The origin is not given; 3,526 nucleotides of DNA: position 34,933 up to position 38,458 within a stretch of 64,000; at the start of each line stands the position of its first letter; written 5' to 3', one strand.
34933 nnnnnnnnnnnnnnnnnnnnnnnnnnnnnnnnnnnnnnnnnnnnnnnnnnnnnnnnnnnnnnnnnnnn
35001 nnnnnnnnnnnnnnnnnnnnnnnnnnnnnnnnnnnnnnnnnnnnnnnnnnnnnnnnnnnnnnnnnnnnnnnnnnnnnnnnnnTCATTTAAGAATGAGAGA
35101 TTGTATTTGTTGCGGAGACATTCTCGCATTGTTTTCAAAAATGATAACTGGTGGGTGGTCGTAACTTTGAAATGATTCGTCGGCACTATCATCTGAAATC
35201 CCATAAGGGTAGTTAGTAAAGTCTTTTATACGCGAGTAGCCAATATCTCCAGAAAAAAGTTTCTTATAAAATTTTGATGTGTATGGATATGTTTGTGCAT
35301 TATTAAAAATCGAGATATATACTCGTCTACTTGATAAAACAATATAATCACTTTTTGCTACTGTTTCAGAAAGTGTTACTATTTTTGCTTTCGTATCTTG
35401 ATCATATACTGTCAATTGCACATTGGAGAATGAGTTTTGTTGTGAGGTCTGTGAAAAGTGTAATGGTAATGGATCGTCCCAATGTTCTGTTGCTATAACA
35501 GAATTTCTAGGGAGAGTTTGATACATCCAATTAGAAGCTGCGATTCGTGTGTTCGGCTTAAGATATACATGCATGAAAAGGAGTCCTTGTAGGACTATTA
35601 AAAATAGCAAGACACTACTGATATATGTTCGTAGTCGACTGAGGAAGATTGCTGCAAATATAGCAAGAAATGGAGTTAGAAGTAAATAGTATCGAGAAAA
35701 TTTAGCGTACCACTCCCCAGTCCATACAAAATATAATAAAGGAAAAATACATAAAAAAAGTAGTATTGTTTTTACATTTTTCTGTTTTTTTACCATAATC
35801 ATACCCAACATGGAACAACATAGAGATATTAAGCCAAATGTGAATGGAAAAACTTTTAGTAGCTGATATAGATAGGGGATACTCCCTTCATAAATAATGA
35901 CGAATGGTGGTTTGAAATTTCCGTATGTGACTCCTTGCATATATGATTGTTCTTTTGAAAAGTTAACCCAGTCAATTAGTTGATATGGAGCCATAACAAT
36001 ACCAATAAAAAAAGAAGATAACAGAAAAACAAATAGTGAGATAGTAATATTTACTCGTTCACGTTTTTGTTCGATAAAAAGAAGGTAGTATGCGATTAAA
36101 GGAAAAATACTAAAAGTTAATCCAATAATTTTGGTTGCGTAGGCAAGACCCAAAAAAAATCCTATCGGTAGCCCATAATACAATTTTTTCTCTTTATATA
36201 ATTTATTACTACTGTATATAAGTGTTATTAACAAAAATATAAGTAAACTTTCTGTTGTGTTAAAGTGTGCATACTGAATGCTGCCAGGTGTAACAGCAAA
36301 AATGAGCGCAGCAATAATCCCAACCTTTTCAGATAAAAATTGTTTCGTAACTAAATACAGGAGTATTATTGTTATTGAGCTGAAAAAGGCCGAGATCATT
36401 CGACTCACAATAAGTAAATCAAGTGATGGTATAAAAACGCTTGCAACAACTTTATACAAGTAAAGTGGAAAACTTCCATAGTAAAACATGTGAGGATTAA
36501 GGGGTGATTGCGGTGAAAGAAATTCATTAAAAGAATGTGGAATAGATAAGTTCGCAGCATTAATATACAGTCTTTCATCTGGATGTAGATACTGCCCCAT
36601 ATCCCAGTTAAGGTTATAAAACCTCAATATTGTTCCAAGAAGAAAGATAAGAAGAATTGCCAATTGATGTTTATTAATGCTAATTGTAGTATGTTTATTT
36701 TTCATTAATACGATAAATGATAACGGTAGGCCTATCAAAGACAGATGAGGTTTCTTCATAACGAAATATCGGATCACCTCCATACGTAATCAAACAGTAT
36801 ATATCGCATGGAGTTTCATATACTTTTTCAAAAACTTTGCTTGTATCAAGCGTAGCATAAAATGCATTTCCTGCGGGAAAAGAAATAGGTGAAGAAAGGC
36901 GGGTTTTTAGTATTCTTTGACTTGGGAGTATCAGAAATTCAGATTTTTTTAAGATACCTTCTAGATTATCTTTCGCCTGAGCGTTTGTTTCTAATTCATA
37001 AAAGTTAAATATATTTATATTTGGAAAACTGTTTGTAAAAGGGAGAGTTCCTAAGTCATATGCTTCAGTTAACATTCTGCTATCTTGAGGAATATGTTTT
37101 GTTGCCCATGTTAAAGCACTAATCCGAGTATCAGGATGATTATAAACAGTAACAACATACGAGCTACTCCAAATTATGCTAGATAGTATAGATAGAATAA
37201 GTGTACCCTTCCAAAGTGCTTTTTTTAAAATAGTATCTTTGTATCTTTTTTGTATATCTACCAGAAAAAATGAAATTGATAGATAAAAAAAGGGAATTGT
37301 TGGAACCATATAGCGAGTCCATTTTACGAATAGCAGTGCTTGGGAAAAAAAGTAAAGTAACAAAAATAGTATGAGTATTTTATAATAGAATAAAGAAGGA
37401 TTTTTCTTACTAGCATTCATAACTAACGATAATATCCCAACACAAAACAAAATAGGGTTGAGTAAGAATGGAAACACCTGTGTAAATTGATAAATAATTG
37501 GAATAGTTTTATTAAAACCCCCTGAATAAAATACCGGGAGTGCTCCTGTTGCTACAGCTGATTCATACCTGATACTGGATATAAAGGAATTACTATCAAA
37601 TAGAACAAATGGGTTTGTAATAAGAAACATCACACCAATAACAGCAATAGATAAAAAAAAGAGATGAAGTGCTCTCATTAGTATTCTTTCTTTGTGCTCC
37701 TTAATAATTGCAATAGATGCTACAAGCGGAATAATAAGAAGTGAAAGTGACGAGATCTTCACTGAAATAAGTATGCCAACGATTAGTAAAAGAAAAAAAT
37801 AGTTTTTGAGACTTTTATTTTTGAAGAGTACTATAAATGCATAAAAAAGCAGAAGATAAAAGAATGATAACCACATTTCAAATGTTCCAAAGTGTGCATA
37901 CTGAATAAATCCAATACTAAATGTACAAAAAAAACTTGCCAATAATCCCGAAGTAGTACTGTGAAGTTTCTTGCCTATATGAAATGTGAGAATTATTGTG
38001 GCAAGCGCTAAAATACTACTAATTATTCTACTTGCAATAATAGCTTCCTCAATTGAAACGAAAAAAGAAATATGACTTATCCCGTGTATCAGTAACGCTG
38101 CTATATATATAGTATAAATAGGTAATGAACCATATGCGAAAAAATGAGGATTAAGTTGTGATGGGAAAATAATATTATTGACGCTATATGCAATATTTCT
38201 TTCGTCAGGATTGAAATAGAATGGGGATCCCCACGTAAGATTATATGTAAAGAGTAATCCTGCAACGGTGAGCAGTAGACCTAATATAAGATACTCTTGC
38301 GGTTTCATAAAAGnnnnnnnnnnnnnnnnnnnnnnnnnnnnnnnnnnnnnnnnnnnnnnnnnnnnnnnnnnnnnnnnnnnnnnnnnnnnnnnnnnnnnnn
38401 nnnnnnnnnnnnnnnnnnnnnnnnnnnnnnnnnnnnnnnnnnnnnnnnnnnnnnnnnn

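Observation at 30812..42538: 12-kb translationally coupled operon linking PilN/PilO-like proteins, an LPATG surface protein, an FAD oxidoreductase and a battery of GT39/GT-C glycosyltransferases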

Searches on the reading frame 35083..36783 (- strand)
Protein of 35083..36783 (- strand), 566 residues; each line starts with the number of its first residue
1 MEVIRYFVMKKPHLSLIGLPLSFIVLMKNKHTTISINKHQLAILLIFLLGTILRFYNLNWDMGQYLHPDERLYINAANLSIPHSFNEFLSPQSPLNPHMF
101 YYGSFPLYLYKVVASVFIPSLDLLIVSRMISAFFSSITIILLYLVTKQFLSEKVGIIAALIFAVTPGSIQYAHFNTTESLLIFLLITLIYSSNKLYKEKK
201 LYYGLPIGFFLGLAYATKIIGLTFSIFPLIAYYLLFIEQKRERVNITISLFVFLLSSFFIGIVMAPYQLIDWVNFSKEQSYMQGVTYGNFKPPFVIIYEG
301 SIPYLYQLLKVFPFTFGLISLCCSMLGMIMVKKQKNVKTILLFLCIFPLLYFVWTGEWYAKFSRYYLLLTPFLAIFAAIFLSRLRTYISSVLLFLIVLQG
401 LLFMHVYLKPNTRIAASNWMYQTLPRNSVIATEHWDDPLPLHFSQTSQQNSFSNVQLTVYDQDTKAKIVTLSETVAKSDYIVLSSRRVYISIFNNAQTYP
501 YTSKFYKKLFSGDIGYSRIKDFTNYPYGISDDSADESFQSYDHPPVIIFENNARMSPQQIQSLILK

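Call 4: search_protein_families(library=pfam, proteins=[window:35083-36783:-], max_evalue=0.1)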
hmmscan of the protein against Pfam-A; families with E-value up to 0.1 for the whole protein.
window:35083-36783:- (566 aa): 2 families
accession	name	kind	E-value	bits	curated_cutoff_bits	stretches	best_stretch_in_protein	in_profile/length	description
PF13231.12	PMT_2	-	3.2e-11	44.2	26.1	1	126-248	23-142/160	Dolichyl-phosphate-mannose-protein mannosyltransferase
PF02516.20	STT3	-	0.00058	19.9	24.5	1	98-404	67-391/405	Oligosaccharyl transferase STT3, N-terminal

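Call 5: search_protein_families(library=ncbifam, proteins=[window:35083-36783:-], max_evalue=0.1)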
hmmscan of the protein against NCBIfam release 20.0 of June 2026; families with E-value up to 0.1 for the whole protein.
window:35083-36783:- (566 aa): 1 family
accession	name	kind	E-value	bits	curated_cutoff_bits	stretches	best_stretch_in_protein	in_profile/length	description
TIGR03663.1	TIGR03663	subfamily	0.00033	19.8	126.25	1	42-384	3-339/435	flippase activity-associated protein Agl23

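Call 41: search_solved_structures(query=window:35083-36705:-, max_evalue=1)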
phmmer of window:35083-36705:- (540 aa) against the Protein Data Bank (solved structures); distinct sequences matched with E-value up to 1: 0.

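Call 80: search_solved_structures(query=A5, max_evalue=10)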
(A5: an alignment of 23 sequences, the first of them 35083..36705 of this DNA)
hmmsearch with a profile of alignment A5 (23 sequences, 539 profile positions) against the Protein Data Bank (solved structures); distinct sequences matched with E-value up to 10: 9.
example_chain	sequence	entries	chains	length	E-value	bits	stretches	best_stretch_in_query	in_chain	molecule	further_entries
6ftj_5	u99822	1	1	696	0.0096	18.3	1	82-237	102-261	Dolichyl-diphosphooligosaccharide--protein glycosyltransferase subunit STT3A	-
6ftg_5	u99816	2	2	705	0.0098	18.3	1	82-237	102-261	Dolichyl-diphosphooligosaccharide--protein glycosyltransferase subunit STT3A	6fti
6s7o_A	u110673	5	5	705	0.015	17.6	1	82-237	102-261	Dolichyl-diphosphooligosaccharide--protein glycosyltransferase subunit STT3A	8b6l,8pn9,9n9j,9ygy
5ezm_A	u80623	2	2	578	0.016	17.6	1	96-371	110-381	4-amino-4-deoxy-L-arabinose transferase or related glycosyltransferases of PMT family | 4-amino-4-deoxy-L-arabinose (L-Ara4N) transferase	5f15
6s7t_A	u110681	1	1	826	0.051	15.9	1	74-233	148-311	Dolichyl-diphosphooligosaccharide--protein glycosyltransferase subunit STT3B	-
8i9p_Lh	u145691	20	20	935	0.097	15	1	103-211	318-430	dolichyl-diphosphooligosaccharide--protein glycotransferase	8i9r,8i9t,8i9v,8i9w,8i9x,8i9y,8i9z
3waj_A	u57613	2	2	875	0.11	14.7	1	64-240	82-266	Transmembrane oligosaccharyl transferase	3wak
5gmy_A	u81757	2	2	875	0.11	14.7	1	64-240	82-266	Transmembrane oligosaccharyl transferase, putative | Dolichyl-phosphooligosaccharide-protein glycotransferase 3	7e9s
9exa_A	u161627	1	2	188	2.5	10.3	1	267-334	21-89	Membrane protein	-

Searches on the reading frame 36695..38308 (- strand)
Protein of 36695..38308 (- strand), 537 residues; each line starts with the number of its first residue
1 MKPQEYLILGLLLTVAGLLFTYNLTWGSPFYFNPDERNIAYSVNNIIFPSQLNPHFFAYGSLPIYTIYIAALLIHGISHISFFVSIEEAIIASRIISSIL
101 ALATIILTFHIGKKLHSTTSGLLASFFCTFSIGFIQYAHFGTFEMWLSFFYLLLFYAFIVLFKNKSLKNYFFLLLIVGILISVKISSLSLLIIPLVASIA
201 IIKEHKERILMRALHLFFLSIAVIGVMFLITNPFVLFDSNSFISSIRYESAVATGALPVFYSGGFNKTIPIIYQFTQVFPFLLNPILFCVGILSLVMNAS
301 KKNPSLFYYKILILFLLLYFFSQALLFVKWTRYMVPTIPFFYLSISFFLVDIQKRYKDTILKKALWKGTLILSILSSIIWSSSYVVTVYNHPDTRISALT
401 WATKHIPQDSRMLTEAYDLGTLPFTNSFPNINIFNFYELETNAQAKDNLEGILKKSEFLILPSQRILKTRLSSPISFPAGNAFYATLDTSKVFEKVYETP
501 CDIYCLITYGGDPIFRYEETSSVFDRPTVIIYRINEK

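Call 4: search_protein_families(library=pfam, proteins=[window:36695-38308:-], max_evalue=0.1)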
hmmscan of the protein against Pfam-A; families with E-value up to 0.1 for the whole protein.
window:36695-38308:- (537 aa): 1 family
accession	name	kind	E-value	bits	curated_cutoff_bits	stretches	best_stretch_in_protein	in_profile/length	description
PF13231.12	PMT_2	-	3.3e-07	31.1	26.1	1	81-227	11-155/160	Dolichyl-phosphate-mannose-protein mannosyltransferase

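Call 5: search_protein_families(library=ncbifam, proteins=[window:36695-38308:-], max_evalue=0.1)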
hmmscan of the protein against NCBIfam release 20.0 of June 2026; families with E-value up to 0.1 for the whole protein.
window:36695-38308:- (537 aa): 0 families

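Call 42: search_solved_structures(query=window:36695-38308:-, max_evalue=1)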
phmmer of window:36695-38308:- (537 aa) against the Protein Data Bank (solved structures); distinct sequences matched with E-value up to 1: 0.
